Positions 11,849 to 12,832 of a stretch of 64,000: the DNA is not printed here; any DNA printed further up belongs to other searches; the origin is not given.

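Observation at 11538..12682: Met/Gly/Arg-rich low-complexity tails and an 18-nt coding tandem repeat in two adjacent operon genes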

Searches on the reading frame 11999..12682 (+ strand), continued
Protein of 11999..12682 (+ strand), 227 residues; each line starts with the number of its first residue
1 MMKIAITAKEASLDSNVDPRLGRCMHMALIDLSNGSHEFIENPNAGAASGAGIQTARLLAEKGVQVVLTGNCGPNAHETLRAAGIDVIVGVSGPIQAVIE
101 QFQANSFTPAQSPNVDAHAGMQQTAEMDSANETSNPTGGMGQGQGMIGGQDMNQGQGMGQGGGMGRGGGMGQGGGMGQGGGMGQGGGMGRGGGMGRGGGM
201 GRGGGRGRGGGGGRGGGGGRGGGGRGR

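Call 13: find_related_loci(query=window:11999-12682:+, collection=genome_contigs, flank=6000)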
Query window:11999-12682:+ (227 aa) in genome_contigs; peptide patterns used: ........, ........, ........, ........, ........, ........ (x = any residue, [..] = any of these).
596 stretches matched a pattern; 159 encode a relative of the query (tblastn E <= 1e-3); the best 80 are kept; 79 distinct loci.
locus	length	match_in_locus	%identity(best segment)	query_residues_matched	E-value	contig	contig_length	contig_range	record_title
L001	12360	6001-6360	57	2-121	9e-42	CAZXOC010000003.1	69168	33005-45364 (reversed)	MAG TPA_asm: uncultured Planctomycetaceae bacterium isolate SRP068000_co1_356 genome assembly, contig: NODE_272_length_6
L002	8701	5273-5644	53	1-124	2e-37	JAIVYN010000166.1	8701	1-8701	MAG: Candidatus Aegiribacteria sp. isolate SFP3_RS_05_5 NODE_4061_length_8701_cov_8.547352, whole genome shotgun sequenc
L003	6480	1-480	44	1-174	6e-31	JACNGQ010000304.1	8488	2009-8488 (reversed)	MAG: Planctomycetota bacterium isolate NIOZ-UU13 NIOZ-UU_NODE_10470_length_8488_cov_11.6409, whole genome shotgun sequen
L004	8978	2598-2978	51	1-128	1e-35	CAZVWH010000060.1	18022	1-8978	MAG TPA_asm: uncultured Pirellulales bacterium isolate binchicken_co262_238 genome assembly, contig: NODE_3315_length_18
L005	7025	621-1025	46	2-143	2e-35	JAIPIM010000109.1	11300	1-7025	MAG: Candidatus Paceibacterota bacterium isolate Tobar13.5m-G74 Tobar13-5m-C6550, whole genome shotgun sequence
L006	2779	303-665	51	1-121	2e-35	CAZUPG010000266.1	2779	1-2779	MAG TPA_asm: uncultured Pirellulales bacterium isolate binchicken_co100_69 genome assembly, contig: NODE_58861_length_27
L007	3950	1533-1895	51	1-121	4e-34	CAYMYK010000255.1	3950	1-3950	MAG TPA_asm: uncultured Pirellulales bacterium isolate SRP214966_co5_301 genome assembly, contig: NODE_28875_length_3950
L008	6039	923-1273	52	2-118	4e-34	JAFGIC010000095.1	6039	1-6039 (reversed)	MAG: Deltaproteobacteria bacterium isolate Zod_Metabat.172 k87_2731198, whole genome shotgun sequence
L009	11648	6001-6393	48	1-131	4e-34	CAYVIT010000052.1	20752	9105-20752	MAG TPA_asm: uncultured Pirellulales bacterium isolate binchicken_co196_99 genome assembly, contig: NODE_3123_length_207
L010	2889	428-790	50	1-121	5e-34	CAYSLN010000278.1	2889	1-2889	MAG TPA_asm: uncultured Pirellulales bacterium isolate SRP214966_co2_139 genome assembly, contig: NODE_81534_length_2889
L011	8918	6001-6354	48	1-118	1e-33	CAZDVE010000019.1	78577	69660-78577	MAG TPA_asm: uncultured Pirellulales bacterium isolate binchicken_co116_18 genome assembly, contig: NODE_193_length_7857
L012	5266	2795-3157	51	1-121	2e-33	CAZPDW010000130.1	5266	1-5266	MAG TPA_asm: uncultured Pirellulales bacterium isolate binchicken_co116_245 genome assembly, contig: NODE_19800_length_5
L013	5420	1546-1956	46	1-148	1e-33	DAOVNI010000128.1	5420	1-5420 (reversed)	MAG TPA_asm: Phycisphaerae bacterium isolate CSMAG_1493 CSMAG_1493_k141_990349_length_5420_cov_41.9362, whole genome sho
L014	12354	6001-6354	55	1-118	1e-33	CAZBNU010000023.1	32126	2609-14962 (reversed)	MAG TPA_asm: uncultured Nitrospirales bacterium isolate binchicken_co42_482 genome assembly, contig: NODE_1321_length_32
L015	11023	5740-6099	48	2-121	3e-33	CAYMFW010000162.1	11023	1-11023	MAG TPA_asm: uncultured Planctomycetota bacterium isolate SRP214966_co4_1 genome assembly, contig: NODE_6334_length_1102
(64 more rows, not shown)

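Call 30: search_solved_structures(query=window:11999-12682:+, max_evalue=0.001, show_alignments=2)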
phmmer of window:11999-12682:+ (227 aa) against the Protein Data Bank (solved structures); distinct sequences matched with E-value up to 0.001: 6.
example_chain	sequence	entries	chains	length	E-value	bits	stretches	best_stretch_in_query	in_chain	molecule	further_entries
2wfb_A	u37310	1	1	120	5.6e-16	62.2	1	1-114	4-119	PUTATIVE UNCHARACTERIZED PROTEIN ORP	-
1eo1_A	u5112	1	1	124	3.2e-15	59.8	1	2-113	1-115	HYPOTHETICAL PROTEIN MTH1175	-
1rdu_A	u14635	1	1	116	4.9e-12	49.3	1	1-104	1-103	conserved hypothetical protein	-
1t3v_A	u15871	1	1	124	1.2e-05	28.4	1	4-107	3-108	conserved hypothetical protein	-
1o13_A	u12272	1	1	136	1.4e-05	28.2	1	4-107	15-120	probable NifB protein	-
2yx6_A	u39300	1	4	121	1.6e-05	28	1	2-103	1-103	Hypothetical protein PH0822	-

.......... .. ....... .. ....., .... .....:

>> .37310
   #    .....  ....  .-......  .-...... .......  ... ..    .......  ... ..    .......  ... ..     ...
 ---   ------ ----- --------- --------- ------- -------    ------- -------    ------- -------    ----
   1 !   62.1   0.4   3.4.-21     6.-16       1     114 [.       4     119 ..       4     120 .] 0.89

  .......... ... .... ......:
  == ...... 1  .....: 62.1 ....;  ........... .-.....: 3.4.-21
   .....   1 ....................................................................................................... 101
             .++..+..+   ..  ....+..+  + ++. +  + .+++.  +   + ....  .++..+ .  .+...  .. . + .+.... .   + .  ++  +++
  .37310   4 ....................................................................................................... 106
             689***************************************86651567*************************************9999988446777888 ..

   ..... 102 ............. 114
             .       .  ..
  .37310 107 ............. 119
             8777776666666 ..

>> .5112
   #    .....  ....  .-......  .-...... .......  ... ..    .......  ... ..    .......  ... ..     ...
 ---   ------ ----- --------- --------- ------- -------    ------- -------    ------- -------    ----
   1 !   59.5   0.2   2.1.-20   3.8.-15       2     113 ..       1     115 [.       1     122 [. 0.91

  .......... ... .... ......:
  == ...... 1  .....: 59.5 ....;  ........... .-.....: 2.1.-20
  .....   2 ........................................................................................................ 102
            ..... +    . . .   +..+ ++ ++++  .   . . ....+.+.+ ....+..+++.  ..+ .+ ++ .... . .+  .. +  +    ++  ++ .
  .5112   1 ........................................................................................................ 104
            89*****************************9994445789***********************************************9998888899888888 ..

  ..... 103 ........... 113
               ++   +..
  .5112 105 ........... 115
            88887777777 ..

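Call 44: list_cluster_members(proteins=[window:12002-12682:+, window:11999-12682:+, window:11933-12682:+, P0270])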
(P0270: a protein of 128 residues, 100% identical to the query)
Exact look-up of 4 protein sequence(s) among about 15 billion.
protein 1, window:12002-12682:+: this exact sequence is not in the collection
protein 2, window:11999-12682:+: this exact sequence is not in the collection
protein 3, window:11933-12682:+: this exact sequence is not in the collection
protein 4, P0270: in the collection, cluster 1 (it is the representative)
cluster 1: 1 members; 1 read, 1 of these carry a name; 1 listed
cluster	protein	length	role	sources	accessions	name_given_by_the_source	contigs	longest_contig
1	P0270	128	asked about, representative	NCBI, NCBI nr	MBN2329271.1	MAG: DUF5320 domain-containing protein [Candidatus Omnitrophica bacterium] | DUF5320 domain-containing protein [Candidatus Omnitrophota bacterium]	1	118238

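Call 49: find_related_loci(query=window:11999-12682:+, collection=metagenome_contigs, flank=2500)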
Query window:11999-12682:+ (227 aa) in metagenome_contigs; peptide patterns used: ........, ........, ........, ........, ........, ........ (x = any residue, [..] = any of these).
600 stretches matched a pattern (row limit reached: there are more); 226 encode a relative of the query (tblastn E <= 1e-3); the best 80 are kept; 80 distinct loci.
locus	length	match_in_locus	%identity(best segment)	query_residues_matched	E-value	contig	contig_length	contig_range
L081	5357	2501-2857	58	2-120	9e-42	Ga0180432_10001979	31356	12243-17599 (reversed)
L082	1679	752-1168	54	2-141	1e-40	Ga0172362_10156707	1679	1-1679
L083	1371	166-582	54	2-141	3e-41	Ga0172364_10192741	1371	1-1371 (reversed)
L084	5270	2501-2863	53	1-121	1e-39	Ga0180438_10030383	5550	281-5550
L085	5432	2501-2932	50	1-145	2e-38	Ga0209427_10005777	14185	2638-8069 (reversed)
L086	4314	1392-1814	52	1-142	4e-38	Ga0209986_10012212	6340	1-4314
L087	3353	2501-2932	51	1-145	4e-38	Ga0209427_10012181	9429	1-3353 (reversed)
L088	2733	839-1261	49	1-142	6e-38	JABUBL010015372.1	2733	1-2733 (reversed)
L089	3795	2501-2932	51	1-145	1e-37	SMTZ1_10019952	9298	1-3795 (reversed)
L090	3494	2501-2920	50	2-142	4e-37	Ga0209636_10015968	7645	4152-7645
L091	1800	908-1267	54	2-121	4e-37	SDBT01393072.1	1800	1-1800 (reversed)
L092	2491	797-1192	49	1-138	3e-36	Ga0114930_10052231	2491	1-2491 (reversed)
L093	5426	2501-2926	49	1-143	6e-36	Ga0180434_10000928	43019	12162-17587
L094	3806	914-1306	49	1-131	8e-36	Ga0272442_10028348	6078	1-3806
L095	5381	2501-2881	51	1-128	6e-36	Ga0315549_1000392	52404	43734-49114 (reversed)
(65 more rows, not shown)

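Call 56: predict_structure(alignment_id=A1)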
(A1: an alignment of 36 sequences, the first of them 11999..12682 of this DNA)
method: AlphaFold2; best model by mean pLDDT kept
length: 227 residues; sequences in the alignment: 36
mean_pLDDT: 68.5   pTM: 0.53
mean pLDDT of the five models: 68.5, 68.3, 67.7, 67.2, 67.1
residues with pLDDT >= 90: 111; 70-90: 5; 50-70: 5; < 50: 106
segments of 3 or more residues with pLDDT < 50: 121-225
pLDDT, mean of each block of 10 residues (from residue 1): 97 98 97 97 92 96 98 96 98 98 96 77 37 34 40 41 38 40 41 40 38 35 45
secondary structure, 60 per line:
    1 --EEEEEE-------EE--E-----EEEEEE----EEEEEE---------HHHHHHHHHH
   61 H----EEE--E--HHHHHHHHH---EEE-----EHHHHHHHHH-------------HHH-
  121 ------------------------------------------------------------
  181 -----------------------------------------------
elements in order: E3-8 E26-31 E36-41 H51-61 E66-68 H74-82 E86-88 H95-103

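Call 59: fold_search(model_id=the predicted structure, library=pdb)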
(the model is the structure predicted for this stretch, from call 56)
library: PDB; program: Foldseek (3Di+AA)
matches with E <= 10: 1143; with E <= 0.001: 14
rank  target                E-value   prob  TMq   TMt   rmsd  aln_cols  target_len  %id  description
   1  2wfb                  7.3e-13  1.00  0.49  0.92   1.1       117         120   36  High resolution structure of the apo form of the orange protein (ORP) from Desulfovibrio gigas (released 2010-05-26)
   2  1rdu_MODEL_1_A        3.5e-09  1.00  0.44  0.82   2.2       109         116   33  NMR STRUCTURE OF A PUTATIVE NIFB PROTEIN FROM THERMOTOGA (TM1290), WHICH BELONGS TO THE DUF35 FAMILY (released 2004-07-06)
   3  2yx6_D                5.9e-09  1.00  0.42  0.83   2.8       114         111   26  Crystal structure of PH0822 (released 2007-10-30)
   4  1o13                  2.6e-08  1.00  0.42  0.87   1.7       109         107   29  Crystal structure of a putative dinitrogenase iron-molybdenum cofactor (tm1816) from thermotoga maritima at 1.83 A resol (released 2002-12-18)
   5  2yx6_C                3.5e-08  1.00  0.42  0.82   2.8       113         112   27  Crystal structure of PH0822 (released 2007-10-30)
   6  2yx6_A                1.2e-07  1.00  0.42  0.84   2.8       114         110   26  Crystal structure of PH0822 (released 2007-10-30)
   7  1t3v_MODEL_1_A        1.2e-07  1.00  0.45  0.80   4.1       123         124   26  The NMR solution structure of TM1816 (released 2004-12-14)
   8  2re2_A                1.3e-07  1.00  0.43  0.80   2.7       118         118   19  CRYSTAL STRUCTURE OF A PUTATIVE IRON-MOLYBDENUM COFACTOR (FEMO-CO) DINITROGENASE (TA1041M) FROM THERMOPLASMA ACIDOPHIL (released 2007-10-09)
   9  2yx6_B                1.5e-07  1.00  0.41  0.82   2.9       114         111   26  Crystal structure of PH0822 (released 2007-10-30)
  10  2re2_B                1.5e-07  1.00  0.44  0.80   2.4       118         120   17  CRYSTAL STRUCTURE OF A PUTATIVE IRON-MOLYBDENUM COFACTOR (FEMO-CO) DINITROGENASE (TA1041M) FROM THERMOPLASMA ACIDOPHIL (released 2007-10-09)
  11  1eo1_MODEL_1_A        1.3e-06  1.00  0.43  0.75   4.4       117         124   34  Solution structure of hypothetical protein MTH1175 from Methanobacterium thermoautotrophicum (released 2000-12-20)
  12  2qtd                  7.5e-05  1.00  0.38  0.79   2.8       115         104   14  Crystal structure of a putative dinitrogenase (mj0327) from methanocaldococcus jannaschii dsm at 1.70 A resolution (released 2007-08-21)
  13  9ian_F                3.3e-04  1.00  0.37  0.57   3.2       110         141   22  Nitrogenase maturase NifEN in complex with the cofactor chaperone NifX (released 2026-03-04)
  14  1p90                  5.8e-04  1.00  0.38  0.67   2.7       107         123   16  The Three-dimensional Structure of the Core Domain of NafY from Azotobacter vinelandii determined at 1.8 resolution (released 2003-08-19)
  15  9qeq_M                3.7e-03  0.98  0.23  0.07   6.8       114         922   14  Structure of the transcribing Pol II-DSIF-SPT6-U1 snRNP complex (released 2025-07-09)
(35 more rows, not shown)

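Call 64: search_protein_families(library=pfam, proteins=[P0011, P0029, P0056, P0010, P0103], max_evalue=0.01)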
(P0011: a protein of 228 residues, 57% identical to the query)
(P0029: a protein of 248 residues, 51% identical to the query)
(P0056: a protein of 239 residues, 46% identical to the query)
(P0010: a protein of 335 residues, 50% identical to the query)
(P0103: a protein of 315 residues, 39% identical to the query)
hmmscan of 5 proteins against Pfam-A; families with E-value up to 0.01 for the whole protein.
P0011 (228 aa): 2 families
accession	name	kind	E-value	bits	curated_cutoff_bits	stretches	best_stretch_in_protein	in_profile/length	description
PF02579.22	Nitro_FeMo-Co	-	1.1e-22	80.5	26.3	1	13-102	2-93/94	Dinitrogenase iron-molybdenum cofactor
PF17253.7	DUF5320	-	5.6e-06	27.9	27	1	135-223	9-99/99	Family of unknown function (DUF5320)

P0029 (248 aa): 2 families
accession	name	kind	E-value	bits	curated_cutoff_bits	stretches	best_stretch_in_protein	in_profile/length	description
PF02579.22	Nitro_FeMo-Co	-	2e-25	89.3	26.3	1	13-102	2-93/94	Dinitrogenase iron-molybdenum cofactor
PF17253.7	DUF5320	-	1.1e-06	30.1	27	1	153-246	8-99/99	Family of unknown function (DUF5320)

P0056 (239 aa): 2 families
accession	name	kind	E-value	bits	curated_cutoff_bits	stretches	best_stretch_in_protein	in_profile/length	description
PF02579.22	Nitro_FeMo-Co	-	3.4e-22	79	26.3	1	13-102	2-93/94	Dinitrogenase iron-molybdenum cofactor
PF17253.7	DUF5320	-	2.9e-07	32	27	1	142-235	8-99/99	Family of unknown function (DUF5320)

P0010 (335 aa): 18 families
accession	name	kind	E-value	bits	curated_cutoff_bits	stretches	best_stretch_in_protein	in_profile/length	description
PF02579.22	Nitro_FeMo-Co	-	6.2e-24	84.6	26.3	1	13-102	2-93/94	Dinitrogenase iron-molybdenum cofactor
PF00037.32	Fer4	-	6.4e-15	54.7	21.1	2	281-303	2-24/24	4Fe-4S binding domain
PF12837.12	Fer4_6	-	3.1e-10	39.9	25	2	279-302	1-24/24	4Fe-4S binding domain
PF12838.12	Fer4_7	-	9.7e-10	39.2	27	1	286-329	1-52/52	4Fe-4S dicluster domain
PF12797.12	Fer4_2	-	1.2e-09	37.9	24.5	2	281-299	4-22/22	4Fe-4S binding domain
PF14697.11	Fer4_21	-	1.5e-09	38.3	35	2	280-331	1-58/59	4Fe-4S dicluster domain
PF13237.11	Fer4_10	-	2.3e-09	37.5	25.5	1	281-326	3-53/53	4Fe-4S dicluster domain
PF13187.11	Fer4_9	-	4.5e-09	36.6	27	1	286-330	1-52/52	4Fe-4S dicluster domain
PF25160.1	LdpA_Fe-S-bd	-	2.6e-08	33.9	27.6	2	293-331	9-44/49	LdpA Fe-S cluster-binding domain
PF13484.11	Fer4_16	-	3.6e-07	31.3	30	1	286-308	1-22/66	4Fe-4S double cluster binding domain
PF17253.7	DUF5320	-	4.9e-06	28.1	27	1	178-268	14-98/99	Family of unknown function (DUF5320)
PF12800.12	Fer4_4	-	1e-05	25.8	24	0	314-327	3-16/17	4Fe-4S binding domain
PF13183.11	Fer4_8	-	4.6e-05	24.3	27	0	284-300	51-67/68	4Fe-4S dicluster domain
PF17179.9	Fer4_22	-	9.6e-05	23.6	27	0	281-299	75-93/95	4Fe-4S dicluster domain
PF13459.11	Fer4_15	-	0.00011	23.3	22.4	0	310-327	3-20/66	4Fe-4S single cluster domain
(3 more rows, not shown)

P0103 (315 aa): 18 families
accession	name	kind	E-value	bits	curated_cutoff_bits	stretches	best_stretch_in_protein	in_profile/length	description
PF02579.22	Nitro_FeMo-Co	-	1.7e-20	73.5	26.3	1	13-102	2-93/94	Dinitrogenase iron-molybdenum cofactor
PF00037.32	Fer4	-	3.9e-15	55.4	21.1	2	291-313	2-24/24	4Fe-4S binding domain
PF12797.12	Fer4_2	-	8.1e-13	47.9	24.5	2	289-308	2-21/22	4Fe-4S binding domain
PF12837.12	Fer4_6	-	2.5e-12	46.5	25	2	290-312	2-24/24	4Fe-4S binding domain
PF12838.12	Fer4_7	-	1.4e-10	41.9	27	2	289-311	30-52/52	4Fe-4S dicluster domain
PF13237.11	Fer4_10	-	3.1e-09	37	25.5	1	262-308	3-53/53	4Fe-4S dicluster domain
PF14697.11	Fer4_21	-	4.6e-09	36.7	35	1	261-313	1-58/59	4Fe-4S dicluster domain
PF13187.11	Fer4_9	-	2.9e-08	34.1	27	1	268-312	2-52/52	4Fe-4S dicluster domain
PF25160.1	LdpA_Fe-S-bd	-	4.7e-08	33.1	27.6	2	255-285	14-45/49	LdpA Fe-S cluster-binding domain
PF17253.7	DUF5320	-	3.5e-07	31.8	27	1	147-251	10-99/99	Family of unknown function (DUF5320)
PF12800.12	Fer4_4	-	8.3e-07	29.3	24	1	296-310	3-17/17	4Fe-4S binding domain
PF13459.11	Fer4_15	-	1.4e-06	29.4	22.4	1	290-308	1-19/66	4Fe-4S single cluster domain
PF12798.12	Fer4_3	-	2.5e-05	25.2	27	1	297-311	1-15/15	4Fe-4S binding domain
PF13484.11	Fer4_16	-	2.6e-05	25.4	30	1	296-314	1-19/66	4Fe-4S double cluster binding domain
PF17179.9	Fer4_22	-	3e-05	25.2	27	0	256-282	69-95/95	4Fe-4S dicluster domain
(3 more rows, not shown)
